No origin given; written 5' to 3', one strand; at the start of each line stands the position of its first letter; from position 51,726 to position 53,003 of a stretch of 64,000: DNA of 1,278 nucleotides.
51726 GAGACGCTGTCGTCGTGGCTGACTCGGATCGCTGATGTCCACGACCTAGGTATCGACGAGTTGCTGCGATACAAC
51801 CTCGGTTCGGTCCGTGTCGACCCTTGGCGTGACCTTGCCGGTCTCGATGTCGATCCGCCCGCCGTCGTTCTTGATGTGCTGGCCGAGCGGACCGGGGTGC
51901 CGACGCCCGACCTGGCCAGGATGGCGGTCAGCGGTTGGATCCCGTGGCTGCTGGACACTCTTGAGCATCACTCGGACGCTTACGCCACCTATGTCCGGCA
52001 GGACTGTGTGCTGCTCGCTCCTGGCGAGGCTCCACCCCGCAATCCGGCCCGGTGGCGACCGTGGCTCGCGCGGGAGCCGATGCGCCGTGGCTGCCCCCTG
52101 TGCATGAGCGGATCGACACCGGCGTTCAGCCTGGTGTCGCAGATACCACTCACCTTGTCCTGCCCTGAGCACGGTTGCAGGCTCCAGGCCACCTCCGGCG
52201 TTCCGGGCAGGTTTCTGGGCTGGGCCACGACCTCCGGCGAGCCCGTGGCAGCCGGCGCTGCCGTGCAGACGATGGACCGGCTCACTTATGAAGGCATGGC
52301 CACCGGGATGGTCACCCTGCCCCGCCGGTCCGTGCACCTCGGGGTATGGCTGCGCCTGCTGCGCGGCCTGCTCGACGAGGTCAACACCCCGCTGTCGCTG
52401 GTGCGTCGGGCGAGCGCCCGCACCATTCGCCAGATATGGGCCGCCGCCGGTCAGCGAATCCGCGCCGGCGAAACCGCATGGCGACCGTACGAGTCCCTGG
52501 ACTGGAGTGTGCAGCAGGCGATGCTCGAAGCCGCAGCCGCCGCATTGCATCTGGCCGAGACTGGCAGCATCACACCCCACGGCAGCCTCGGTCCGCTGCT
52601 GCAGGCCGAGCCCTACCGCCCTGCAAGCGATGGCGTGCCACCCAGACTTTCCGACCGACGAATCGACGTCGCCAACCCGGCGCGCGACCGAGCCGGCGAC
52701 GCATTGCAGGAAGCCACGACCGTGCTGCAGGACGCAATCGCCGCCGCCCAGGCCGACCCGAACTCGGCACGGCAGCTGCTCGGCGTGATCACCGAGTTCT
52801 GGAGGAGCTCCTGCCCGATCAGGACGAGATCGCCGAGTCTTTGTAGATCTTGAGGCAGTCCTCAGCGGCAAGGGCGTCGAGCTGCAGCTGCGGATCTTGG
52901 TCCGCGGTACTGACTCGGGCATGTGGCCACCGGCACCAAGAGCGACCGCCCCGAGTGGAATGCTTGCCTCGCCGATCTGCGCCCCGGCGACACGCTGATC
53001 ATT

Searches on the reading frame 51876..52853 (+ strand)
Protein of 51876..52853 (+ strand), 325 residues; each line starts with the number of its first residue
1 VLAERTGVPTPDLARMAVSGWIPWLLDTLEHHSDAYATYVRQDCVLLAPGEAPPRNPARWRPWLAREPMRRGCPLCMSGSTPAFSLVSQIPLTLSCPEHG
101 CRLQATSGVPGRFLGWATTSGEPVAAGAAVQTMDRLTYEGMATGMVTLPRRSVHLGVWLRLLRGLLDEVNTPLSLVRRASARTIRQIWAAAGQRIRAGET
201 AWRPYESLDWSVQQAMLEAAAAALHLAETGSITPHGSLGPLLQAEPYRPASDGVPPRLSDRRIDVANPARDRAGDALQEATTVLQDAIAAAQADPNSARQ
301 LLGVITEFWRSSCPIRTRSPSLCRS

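Call 96: search_protein_families(library=pfam, proteins=[window:51876-52853:+], max_evalue=0.001)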
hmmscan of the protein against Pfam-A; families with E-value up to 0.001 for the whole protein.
window:51876-52853:+ (325 aa): 1 family
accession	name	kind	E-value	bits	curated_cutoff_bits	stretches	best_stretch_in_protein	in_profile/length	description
PF06527.16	TniQ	-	2.1e-07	32.1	27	1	2-103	57-142/142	TniQ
